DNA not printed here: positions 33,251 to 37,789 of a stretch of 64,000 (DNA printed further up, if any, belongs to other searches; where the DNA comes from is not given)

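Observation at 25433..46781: Four same-orientation copies of a 29-bp element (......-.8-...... core) heading the minus-strand transcription units of the glycan island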

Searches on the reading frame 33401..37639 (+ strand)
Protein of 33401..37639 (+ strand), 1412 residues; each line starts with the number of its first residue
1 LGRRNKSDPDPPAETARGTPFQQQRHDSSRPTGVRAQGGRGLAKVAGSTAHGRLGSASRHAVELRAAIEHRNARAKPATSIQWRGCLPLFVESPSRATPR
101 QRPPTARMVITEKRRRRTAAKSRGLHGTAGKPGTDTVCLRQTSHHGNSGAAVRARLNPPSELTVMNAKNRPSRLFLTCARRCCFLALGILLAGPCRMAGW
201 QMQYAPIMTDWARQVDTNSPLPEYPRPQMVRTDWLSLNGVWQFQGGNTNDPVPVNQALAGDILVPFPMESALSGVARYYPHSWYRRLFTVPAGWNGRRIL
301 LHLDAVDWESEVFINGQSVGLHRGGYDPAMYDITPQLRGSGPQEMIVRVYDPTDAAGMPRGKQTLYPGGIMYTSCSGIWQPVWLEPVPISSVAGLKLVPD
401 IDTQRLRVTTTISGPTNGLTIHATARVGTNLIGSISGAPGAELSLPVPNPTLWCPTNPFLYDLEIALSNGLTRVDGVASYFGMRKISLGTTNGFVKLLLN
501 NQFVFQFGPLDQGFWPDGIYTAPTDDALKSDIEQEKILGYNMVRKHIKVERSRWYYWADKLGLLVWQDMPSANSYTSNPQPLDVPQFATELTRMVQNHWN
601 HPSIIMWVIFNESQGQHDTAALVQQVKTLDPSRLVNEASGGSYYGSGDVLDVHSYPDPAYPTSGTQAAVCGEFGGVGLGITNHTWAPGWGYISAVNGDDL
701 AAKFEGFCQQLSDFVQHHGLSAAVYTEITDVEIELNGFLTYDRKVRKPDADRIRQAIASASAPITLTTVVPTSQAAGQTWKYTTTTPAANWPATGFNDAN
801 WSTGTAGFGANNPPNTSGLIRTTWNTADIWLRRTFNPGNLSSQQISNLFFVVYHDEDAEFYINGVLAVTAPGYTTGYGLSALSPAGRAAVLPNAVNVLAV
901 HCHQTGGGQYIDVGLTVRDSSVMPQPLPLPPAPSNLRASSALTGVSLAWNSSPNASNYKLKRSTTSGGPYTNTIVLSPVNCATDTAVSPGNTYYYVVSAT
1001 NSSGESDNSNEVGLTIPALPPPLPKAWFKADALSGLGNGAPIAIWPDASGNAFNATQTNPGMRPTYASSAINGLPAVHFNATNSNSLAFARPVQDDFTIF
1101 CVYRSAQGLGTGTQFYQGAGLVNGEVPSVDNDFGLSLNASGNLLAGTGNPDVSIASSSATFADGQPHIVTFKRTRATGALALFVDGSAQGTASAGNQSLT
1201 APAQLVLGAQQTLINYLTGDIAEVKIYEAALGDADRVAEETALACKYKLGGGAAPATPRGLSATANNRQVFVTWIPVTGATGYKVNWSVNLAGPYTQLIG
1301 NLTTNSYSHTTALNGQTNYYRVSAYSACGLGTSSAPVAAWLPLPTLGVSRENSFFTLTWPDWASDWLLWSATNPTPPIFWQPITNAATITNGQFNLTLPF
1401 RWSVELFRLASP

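Call 19: search_protein_families(library=pfam, proteins=[window:33401-37639:+], max_evalue=0.001)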
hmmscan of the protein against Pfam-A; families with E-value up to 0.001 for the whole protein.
window:33401-37639:+ (1412 aa): 6 families
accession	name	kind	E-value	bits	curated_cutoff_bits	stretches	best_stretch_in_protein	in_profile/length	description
PF02837.24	Glyco_hydro_2_N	-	4.4e-16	59.7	28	1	266-384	51-165/169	Glycosyl hydrolases family 2, sugar binding domain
PF02836.23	Glyco_hydro_2_C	-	3.9e-13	49.6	21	1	526-638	36-161/302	Glycosyl hydrolases family 2, TIM barrel domain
PF13385.13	Laminin_G_3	-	5.8e-10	40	27.6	1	1127-1234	40-148/151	Concanavalin A-like lectin/glucanases superfamily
PF00703.27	Glyco_hydro_2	-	4e-07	31.2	23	1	436-484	68-109/109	Glycosyl hydrolases family 2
PF22666.2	Glyco_hydro_2_N2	-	1.5e-05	25.5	27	1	282-356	50-124/167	Glycosyl hydrolase 2 galactose-binding domain-like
PF00041.27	fn3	-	4.5e-05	24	25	0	1257-1338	2-82/84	Fibronectin type III domain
